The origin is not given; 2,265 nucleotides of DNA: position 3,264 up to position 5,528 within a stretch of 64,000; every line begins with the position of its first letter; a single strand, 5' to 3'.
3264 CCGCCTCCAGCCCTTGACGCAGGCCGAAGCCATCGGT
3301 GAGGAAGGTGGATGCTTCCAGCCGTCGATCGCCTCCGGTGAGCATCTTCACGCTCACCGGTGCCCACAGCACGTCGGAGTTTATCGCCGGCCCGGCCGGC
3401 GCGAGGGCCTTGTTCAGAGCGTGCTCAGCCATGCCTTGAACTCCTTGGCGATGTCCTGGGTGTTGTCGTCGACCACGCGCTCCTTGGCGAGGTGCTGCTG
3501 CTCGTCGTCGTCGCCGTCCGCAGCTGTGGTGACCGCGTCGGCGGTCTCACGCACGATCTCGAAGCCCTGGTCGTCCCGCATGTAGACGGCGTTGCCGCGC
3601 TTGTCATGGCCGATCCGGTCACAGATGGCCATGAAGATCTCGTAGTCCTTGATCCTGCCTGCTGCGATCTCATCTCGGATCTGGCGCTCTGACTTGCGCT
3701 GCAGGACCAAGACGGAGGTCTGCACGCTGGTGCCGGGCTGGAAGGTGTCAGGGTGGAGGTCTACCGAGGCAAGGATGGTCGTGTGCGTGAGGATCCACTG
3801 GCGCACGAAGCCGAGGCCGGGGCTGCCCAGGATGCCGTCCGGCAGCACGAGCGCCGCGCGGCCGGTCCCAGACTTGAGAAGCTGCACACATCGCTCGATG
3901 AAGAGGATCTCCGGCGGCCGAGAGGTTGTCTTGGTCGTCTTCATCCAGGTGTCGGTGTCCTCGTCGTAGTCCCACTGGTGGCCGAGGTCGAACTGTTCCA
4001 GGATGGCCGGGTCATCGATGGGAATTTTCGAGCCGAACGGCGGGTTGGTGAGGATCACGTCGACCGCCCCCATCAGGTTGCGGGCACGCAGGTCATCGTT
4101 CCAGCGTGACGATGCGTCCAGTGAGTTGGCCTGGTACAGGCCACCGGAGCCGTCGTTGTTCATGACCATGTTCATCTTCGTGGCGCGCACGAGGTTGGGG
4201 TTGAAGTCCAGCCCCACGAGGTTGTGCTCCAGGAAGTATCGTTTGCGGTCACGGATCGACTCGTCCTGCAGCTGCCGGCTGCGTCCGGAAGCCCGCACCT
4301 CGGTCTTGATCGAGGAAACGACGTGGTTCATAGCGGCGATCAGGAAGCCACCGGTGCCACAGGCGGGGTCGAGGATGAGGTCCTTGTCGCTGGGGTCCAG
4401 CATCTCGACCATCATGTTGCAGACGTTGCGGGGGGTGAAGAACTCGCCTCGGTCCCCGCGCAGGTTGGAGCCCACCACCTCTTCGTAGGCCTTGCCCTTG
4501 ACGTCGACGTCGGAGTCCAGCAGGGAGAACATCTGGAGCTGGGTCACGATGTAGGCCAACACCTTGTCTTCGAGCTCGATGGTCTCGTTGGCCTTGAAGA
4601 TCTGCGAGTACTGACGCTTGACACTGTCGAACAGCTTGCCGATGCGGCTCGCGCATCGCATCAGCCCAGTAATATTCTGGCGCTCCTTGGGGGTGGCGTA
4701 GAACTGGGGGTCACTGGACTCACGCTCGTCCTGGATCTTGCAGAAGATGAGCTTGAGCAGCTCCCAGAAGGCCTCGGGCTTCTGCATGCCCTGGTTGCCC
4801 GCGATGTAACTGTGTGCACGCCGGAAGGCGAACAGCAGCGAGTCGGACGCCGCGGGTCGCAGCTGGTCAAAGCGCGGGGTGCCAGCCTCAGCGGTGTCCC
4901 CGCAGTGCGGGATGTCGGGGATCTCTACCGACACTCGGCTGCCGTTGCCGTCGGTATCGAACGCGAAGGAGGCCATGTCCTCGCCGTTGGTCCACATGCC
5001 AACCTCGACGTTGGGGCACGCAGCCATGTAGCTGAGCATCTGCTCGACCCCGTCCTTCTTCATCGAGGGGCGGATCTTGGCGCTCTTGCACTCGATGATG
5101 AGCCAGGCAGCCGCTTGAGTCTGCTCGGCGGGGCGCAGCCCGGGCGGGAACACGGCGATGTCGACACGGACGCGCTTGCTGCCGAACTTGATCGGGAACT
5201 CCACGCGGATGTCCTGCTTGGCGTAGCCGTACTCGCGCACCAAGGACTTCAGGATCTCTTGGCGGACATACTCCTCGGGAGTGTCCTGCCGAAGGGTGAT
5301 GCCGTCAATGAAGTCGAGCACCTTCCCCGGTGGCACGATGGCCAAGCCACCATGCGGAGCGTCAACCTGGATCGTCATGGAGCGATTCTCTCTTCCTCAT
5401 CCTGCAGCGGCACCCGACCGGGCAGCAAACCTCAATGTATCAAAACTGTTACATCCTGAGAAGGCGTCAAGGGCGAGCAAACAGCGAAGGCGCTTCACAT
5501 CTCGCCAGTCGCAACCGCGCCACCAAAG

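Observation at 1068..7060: Defence/anti-defence cargo on a serine-integrase element: fused nuclease-MTase + S subunit + XRE + Cys-rich ArdA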

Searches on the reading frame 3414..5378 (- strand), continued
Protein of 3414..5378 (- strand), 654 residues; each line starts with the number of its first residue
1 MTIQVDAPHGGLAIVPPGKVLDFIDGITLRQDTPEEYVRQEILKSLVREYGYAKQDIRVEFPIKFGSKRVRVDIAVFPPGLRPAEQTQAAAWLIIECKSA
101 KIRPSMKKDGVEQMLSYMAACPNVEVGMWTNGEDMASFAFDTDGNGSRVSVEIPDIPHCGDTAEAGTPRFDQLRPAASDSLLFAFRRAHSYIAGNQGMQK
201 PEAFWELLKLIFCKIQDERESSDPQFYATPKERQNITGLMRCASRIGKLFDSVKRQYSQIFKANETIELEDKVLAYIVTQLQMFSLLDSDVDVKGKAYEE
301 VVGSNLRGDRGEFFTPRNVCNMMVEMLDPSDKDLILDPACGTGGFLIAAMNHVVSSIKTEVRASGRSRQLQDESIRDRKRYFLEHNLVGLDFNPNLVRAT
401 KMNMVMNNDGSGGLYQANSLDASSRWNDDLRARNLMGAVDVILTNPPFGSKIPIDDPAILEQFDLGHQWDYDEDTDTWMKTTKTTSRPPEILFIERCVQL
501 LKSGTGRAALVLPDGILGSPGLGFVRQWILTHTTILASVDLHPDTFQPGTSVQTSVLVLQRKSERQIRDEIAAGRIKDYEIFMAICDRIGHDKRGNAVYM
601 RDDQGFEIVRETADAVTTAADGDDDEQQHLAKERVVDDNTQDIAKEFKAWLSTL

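Call 71: find_encoding_contigs(protein=P0025, flank=7000, max_places=4)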
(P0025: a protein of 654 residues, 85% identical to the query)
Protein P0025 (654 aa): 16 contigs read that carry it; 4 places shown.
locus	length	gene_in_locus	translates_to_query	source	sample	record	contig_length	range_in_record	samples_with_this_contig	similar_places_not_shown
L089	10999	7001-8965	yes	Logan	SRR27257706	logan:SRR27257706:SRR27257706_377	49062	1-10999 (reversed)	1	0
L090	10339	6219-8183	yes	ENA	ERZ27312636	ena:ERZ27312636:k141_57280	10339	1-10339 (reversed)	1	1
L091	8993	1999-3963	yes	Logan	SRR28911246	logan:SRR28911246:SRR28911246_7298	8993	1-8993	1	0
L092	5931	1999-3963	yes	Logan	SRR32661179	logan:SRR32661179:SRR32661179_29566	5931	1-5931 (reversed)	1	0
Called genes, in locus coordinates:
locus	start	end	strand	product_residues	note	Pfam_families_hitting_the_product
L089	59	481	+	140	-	PF07972:Flavodoxin_NdrI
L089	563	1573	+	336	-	PF00268:Ribonuc_red_sm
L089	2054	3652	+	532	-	PF00070:Pyr_redox (faint), PF00890:FAD_binding_2 (weak), PF01266:DAO, PF01593:Amino_oxidase, PF01946:Thi4 (faint), PF03486:HI0933_like (faint), PF12831:FAD_oxidored (weak), PF13450:NAD_binding_8, +1 more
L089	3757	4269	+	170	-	PF00440:TetR_N, PF17937:TetR_C_28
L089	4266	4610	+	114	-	PF00893:Multi_Drug_Res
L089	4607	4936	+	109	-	PF00893:Multi_Drug_Res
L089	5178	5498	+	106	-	PF11774:Lsr2, PF23359:Lsr2_DNA-bd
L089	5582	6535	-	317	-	PF02899:Phage_int_SAM_1, PF00589:Phage_integrase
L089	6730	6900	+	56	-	-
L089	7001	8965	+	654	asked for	PF13588:HSDR_N_2, PF02384:N6_Mtase, PF01170:UPF0020, PF07669:Eco57I (weak)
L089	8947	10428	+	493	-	-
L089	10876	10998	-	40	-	?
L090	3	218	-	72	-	?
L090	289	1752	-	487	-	-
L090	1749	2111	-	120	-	PF13443:HTH_26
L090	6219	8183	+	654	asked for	PF13588:HSDR_N_2, PF02384:N6_Mtase, PF01170:UPF0020, PF07669:Eco57I (weak)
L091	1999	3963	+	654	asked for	PF13588:HSDR_N_2, PF02384:N6_Mtase, PF01170:UPF0020, PF07669:Eco57I (weak)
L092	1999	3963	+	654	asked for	PF13588:HSDR_N_2, PF02384:N6_Mtase, PF01170:UPF0020, PF07669:Eco57I (weak)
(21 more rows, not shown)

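Call 72: find_encoding_contigs(protein=P0008, flank=7000, max_places=3)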
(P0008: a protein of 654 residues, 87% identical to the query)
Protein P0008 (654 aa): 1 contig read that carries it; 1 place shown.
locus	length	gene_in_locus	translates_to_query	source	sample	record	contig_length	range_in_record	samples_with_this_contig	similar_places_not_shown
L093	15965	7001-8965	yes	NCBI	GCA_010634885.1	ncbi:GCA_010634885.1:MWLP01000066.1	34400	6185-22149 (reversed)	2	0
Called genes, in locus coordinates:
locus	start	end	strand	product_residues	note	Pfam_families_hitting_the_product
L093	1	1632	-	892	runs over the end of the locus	PF21686:LigD_Prim-Pol, PF13298:LigD_N, PF01068:DNA_ligase_A_M, PF04679:DNA_ligase_A_C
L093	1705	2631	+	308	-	PF02735:Ku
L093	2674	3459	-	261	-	PF09335:VTT_dom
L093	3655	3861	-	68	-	PF13396:PLDc_N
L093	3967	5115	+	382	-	PF00437:T2SSE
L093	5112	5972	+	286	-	PF00482:T2SSF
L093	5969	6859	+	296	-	PF00482:T2SSF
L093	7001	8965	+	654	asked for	PF13588:HSDR_N_2, PF02384:N6_Mtase, PF01170:UPF0020, PF07669:Eco57I (weak)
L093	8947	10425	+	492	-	-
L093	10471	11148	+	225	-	-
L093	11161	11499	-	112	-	-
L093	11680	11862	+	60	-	-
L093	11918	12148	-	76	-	-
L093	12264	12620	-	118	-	-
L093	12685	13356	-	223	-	PF00239:Resolvase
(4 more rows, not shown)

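Call 74: search_protein_families(library=ncbifam, proteins=[L004:9947-11926:+, L012:9941-11926:+, L026:9950-11923:+, L040:9923-11926:+, L003:9950-11965:+, L068:6891-8873:+, L004:11905-13350:+, L012:11905-13353:+, L040:11905-13380:+, L003:11947-13422:+], max_evalue=1e-20)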
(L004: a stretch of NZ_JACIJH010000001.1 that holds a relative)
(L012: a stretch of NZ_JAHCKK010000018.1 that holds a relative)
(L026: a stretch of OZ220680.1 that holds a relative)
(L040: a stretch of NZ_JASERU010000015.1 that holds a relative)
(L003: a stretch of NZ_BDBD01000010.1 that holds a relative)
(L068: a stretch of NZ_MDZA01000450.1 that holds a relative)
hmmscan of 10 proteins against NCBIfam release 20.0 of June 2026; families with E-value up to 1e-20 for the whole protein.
L004:9947-11926:+ (659 aa): 1 family
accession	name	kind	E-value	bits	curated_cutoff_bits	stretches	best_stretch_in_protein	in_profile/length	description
NF047738.1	antiphage_MADS2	equivalog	9.9e-202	671.7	720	1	21-653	2-653/654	methylation-associated defense system DNA methyltransferase MAD2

L012:9941-11926:+ (661 aa): 1 family
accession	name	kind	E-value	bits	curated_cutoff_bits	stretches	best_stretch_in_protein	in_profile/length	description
NF047738.1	antiphage_MADS2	equivalog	1.5e-198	661.2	720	1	23-655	2-653/654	methylation-associated defense system DNA methyltransferase MAD2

L026:9950-11923:+ (657 aa): 1 family
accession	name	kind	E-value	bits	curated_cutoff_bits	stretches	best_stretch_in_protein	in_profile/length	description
NF047738.1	antiphage_MADS2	equivalog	2.2e-192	640.8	720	1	20-651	2-653/654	methylation-associated defense system DNA methyltransferase MAD2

L040:9923-11926:+ (667 aa): 1 family
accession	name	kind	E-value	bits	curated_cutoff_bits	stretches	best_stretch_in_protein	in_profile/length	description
NF047738.1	antiphage_MADS2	equivalog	7e-209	695.3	720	1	29-661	2-653/654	methylation-associated defense system DNA methyltransferase MAD2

L003:9950-11965:+ (671 aa): 1 family
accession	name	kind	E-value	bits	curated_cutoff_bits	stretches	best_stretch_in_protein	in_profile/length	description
NF047738.1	antiphage_MADS2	equivalog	1.2e-191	638.4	720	1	35-666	4-653/654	methylation-associated defense system DNA methyltransferase MAD2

L068:6891-8873:+ (660 aa): 1 family
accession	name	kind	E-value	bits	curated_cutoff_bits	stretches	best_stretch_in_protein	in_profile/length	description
NF047738.1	antiphage_MADS2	equivalog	1.4e-190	634.9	720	1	22-654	2-653/654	methylation-associated defense system DNA methyltransferase MAD2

L004:11905-13350:+ (481 aa): 1 family
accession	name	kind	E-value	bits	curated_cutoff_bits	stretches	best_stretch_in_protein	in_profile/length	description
NF047740.1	antiphage_MADS5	equivalog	3.5e-104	349.2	400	2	27-373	6-360/461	methylation-associated defense system restriction endonuclease subunit S MAD5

L012:11905-13353:+ (482 aa): 1 family
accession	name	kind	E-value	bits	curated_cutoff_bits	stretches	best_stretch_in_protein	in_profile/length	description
NF047740.1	antiphage_MADS5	equivalog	9.4e-77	258.8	400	2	253-467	5-217/461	methylation-associated defense system restriction endonuclease subunit S MAD5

L040:11905-13380:+ (491 aa): 1 family
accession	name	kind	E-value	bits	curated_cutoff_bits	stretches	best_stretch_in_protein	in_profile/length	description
NF047740.1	antiphage_MADS5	equivalog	2.6e-82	277.1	400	2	23-279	2-264/461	methylation-associated defense system restriction endonuclease subunit S MAD5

L003:11947-13422:+ (491 aa): 1 family
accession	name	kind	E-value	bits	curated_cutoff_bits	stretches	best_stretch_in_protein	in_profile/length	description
NF047740.1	antiphage_MADS5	equivalog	1.6e-73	248.1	400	1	25-474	4-460/461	methylation-associated defense system restriction endonuclease subunit S MAD5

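Call 97: get_annotated_region(hit=H4, flank=14000)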
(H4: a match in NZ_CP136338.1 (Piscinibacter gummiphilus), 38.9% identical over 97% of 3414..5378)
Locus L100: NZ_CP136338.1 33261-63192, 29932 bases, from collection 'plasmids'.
description: Piscinibacter gummiphilus strain SBD 7-3 plasmid unnamed2, complete sequence
organism: Piscinibacter gummiphilus (NCBI taxid 946333)
taxonomy: Bacteria; Pseudomonadota; Betaproteobacteria; Burkholderiales; Sphaerotilaceae; Piscinibacter; Piscinibacter gummiphilus
host: -; source: single cell,soil; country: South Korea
typing (MOB-suite, as given by PLSDB): non-mobilizable
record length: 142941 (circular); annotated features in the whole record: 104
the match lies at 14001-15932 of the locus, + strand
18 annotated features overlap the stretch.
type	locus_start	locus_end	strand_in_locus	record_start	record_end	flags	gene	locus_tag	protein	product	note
CDS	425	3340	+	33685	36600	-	-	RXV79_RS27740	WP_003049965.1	Tn3-like element IS1071 family transposase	GO:0006313 - DNA transposition [Evidence IEA]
CDS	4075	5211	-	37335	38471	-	-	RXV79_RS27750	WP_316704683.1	PDDEXK nuclease domain-containing protein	-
CDS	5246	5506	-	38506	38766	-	-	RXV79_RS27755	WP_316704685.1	hypothetical protein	-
CDS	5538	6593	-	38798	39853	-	-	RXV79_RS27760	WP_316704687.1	integrase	-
CDS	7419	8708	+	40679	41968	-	-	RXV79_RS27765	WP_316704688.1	replication initiation protein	-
CDS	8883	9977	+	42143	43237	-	-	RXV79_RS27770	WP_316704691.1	AAA family ATPase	-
CDS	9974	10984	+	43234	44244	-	-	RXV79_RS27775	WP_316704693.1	ParB/RepB/Spo0J family partition protein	GO:0007059 - chromosome segregation [Evidence IEA]; GO:0000910 - cytokinesis [Evidence IEA]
CDS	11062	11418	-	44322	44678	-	-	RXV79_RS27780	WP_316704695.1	hypothetical protein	-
CDS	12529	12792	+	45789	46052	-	-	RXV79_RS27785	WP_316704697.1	hypothetical protein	-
CDS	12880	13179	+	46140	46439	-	-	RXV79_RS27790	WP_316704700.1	hypothetical protein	-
CDS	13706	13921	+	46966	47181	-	-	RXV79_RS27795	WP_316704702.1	helix-turn-helix domain-containing protein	-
CDS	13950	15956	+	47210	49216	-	-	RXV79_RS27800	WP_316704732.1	N-6 DNA methylase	GO:0006306 - DNA methylation [Evidence IEA]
CDS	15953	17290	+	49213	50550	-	-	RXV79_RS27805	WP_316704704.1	AAA family ATPase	-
CDS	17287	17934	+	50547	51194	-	-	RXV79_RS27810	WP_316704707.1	hypothetical protein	-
CDS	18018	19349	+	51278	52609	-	-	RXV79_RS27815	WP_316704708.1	hypothetical protein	-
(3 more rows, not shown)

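Call 98: get_annotated_region(hit=H3, flank=6000)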
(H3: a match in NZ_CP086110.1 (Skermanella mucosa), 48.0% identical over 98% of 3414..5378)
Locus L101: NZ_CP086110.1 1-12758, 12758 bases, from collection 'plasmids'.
description: Skermanella mucosa strain KEMB 2255-438 plasmid pSM-4, complete sequence
organism: Skermanella mucosa (NCBI taxid 1789672)
taxonomy: Bacteria; Pseudomonadota; Alphaproteobacteria; Rhodospirillales; Azospirillaceae; Skermanella; Skermanella mucosa
host: -; source: single cell,crude oil contaminated deserts; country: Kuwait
typing (MOB-suite, as given by PLSDB): non-mobilizable
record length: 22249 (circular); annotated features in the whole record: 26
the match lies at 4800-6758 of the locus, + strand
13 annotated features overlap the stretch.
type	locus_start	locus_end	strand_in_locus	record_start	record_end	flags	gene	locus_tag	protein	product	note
CDS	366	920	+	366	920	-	lspA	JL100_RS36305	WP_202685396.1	signal peptidase II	GO:0009306 - protein secretion [Evidence IEA]; GO:0006508 - proteolysis [Evidence IEA]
CDS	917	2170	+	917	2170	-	-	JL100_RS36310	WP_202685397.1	cytochrome P450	-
CDS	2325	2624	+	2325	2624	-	-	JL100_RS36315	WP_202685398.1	hypothetical protein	-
CDS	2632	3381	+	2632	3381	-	-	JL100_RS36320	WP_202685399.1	hypothetical protein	-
CDS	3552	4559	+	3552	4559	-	-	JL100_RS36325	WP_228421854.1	tyrosine-type recombinase/integrase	GO:0015074 - DNA integration [Evidence IEA]; GO:0006310 - DNA recombination [Evidence IEA]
CDS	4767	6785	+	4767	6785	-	-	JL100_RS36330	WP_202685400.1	N-6 DNA methylase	GO:0006306 - DNA methylation [Evidence IEA]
CDS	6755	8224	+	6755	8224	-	-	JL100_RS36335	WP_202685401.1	restriction endonuclease subunit S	GO:0006304 - DNA modification [Evidence IEA]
CDS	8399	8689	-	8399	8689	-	-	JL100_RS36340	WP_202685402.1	type II toxin-antitoxin system RelE/ParE family toxin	GO:0030541 - plasmid partitioning [Evidence IEA]; GO:0051290 - protein heterotetramerization [Evidence IEA]; GO:0009432 ...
CDS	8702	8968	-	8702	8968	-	-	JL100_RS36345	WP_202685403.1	type II toxin-antitoxin system ParD family antitoxin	GO:0051983 - regulation of chromosome segregation [Evidence IEA]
CDS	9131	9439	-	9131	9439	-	-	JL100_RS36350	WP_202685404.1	hypothetical protein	-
CDS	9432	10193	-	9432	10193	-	-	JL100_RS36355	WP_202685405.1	ParA family protein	-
CDS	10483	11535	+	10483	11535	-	-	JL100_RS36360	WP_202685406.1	replication protein RepA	-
CDS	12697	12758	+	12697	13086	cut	-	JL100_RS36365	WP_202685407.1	hypothetical protein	-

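Call 99: search_protein_families(library=ncbifam, proteins=[L100:13706-13921:+, L100:13950-15956:+, L100:15953-17290:+, L100:17287-17934:+, L100:18018-19349:+, L100:19351-23526:+, L100:23526-25199:+], max_evalue=1e-10)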
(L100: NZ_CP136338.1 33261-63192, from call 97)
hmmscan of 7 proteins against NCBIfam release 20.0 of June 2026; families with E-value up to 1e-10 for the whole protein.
L100:13706-13921:+ (71 aa): 2 families
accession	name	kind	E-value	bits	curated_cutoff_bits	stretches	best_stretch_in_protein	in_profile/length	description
NF047737.1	antiphage_MADS1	equivalog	1.9e-27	95.3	80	1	3-51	1-49/49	methylation-associated defense system helix-turn-helix domain-containing protein MAD1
TIGR01764.1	excise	domain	1.8e-18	66.6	28.8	1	5-52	1-48/49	excisionase family DNA-binding protein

L100:13950-15956:+ (668 aa): 1 family
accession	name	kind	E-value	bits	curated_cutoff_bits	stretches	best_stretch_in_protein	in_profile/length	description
NF047738.1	antiphage_MADS2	equivalog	0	1015.5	720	1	15-659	1-654/654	methylation-associated defense system DNA methyltransferase MAD2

L100:15953-17290:+ (445 aa): 1 family
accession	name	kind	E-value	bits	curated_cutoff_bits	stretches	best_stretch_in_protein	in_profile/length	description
NF047739.1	antiphage_MADS3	equivalog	2.5e-164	547.5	420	1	1-444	1-427/427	methylation-associated defense system AAA family ATPase MAD3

L100:17287-17934:+ (215 aa): 1 family
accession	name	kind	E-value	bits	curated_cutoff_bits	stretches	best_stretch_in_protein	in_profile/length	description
NF047734.1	antiphage_MADS4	equivalog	3.1e-69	233.2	160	1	5-214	1-206/206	methylation-associated defense system protein MAD4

L100:18018-19349:+ (443 aa): 1 family
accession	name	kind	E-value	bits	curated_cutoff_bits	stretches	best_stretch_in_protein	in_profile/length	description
NF047740.1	antiphage_MADS5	equivalog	1.7e-140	468.9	400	1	1-439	24-460/461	methylation-associated defense system restriction endonuclease subunit S MAD5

L100:19351-23526:+ (1391 aa): 12 families
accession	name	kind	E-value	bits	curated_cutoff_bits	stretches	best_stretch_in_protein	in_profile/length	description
NF047741.1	antiphage_MADS6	equivalog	1.6e-228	760.2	460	1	1-617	1-611/612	methylation-associated defense system protein kinase MAD6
NF033483.0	PknB_PASTA_kin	equivalog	4.1e-68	230.8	450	2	493-766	2-281/563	Stk1 family PASTA domain-containing Ser/Thr kinase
NF033442.0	BREX_PglW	equivalog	6.9e-65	219.5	990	1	15-766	14-782/1391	BREX system serine/threonine kinase PglW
NF052427.1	StpK7MSMEG_1200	equivalog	2.4e-42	145.2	900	2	500-762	9-277/601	serine/threonine protein kinase StpK7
NF038150.1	lanthi_synth_IV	equivalog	1.7e-37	129.2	650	2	485-794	181-482/851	class IV lanthionine synthetase LanL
TIGR03903.1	TOMM_kin_cyc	equivalog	1.5e-35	122.4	705.75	2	529-692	9-184/1267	TOMM system kinase/cyclase fusion protein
NF038151.1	lanthi_synth_III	equivalog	2.1e-19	69.4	575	1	525-696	253-428/833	class III lanthionine synthetase LanKC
NF053615.1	SerThrKinAfsKStmc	equivalog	6.5e-18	64.8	1300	0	303-405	118-217/809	protein serine/threonine kinase AfsK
NF009651.0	PRK13184.1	equivalog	5.5e-15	54.4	839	0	677-752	211-289/932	serine/threonine-protein kinase PknD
NF043056.1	T4SS_LegK1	equivalog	1.5e-12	46.9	550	0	267-395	150-284/516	Dot/Icm T4SS effector kinase LegK1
TIGR03724.2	arch_bud32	equivalog_domain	2.6e-11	43.4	125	0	574-653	69-141/193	KEOPS complex kinase/ATPase Bud32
NF058632.1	SerThrKinPrkT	equivalog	2.9e-11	42.9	280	1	493-637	16-157/322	serine/threonine protein kinase PrkT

L100:23526-25199:+ (557 aa): 1 family
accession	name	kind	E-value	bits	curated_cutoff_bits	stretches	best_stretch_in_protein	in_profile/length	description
NF047733.1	antiphage_MADS7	equivalog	1.6e-197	657.8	410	1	3-546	1-529/529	methylation-associated defense system protein MAD7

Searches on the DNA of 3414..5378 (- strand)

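Call 96: search_dna_similar(query=L040:9923-11926:+, collection=ecoli_genomes, mode=distant, max_rows=10, max_evalue=0.00001)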
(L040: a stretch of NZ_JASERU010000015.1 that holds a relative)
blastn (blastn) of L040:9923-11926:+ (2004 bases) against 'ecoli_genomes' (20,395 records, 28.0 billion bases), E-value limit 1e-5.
No match.

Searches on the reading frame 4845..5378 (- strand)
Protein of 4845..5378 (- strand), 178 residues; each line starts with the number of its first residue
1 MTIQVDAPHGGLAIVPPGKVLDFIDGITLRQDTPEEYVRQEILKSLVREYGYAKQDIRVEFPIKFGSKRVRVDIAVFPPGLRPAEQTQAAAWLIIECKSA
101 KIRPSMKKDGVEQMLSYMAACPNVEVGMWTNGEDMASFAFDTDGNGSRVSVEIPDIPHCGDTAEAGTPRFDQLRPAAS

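Call 92: search_protein_representatives(protein=window:4845-5378:-)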
Query: 178 residues. Proteins with E-value up to 0.001 (for the whole library): 900; up to 1e-10: 302; up to 1e-30: 25. The best 150 are listed.
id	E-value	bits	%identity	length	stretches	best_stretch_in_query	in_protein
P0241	8.5e-98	341.7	84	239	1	2-178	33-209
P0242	3.4e-45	170.4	56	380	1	10-178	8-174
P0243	1.7e-41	158.3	54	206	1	14-158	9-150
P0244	3.5e-41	157.3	52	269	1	13-178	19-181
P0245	3.0e-40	154.2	56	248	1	13-164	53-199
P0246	1.2e-39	152.3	52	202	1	13-174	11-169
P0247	6.7e-39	149.8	50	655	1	13-178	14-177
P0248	8.6e-39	149.5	55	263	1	13-159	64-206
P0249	9.5e-39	149.3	54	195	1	13-155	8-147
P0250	1.4e-37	145.5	58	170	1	8-134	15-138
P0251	1.6e-37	145.3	60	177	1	13-138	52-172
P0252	6.2e-37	143.4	51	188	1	2-158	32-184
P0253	7.8e-36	139.9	49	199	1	14-175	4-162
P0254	2.0e-35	138.5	58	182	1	14-134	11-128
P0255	1.9e-34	135.3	55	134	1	12-134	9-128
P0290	1.4e-27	113.0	45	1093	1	12-169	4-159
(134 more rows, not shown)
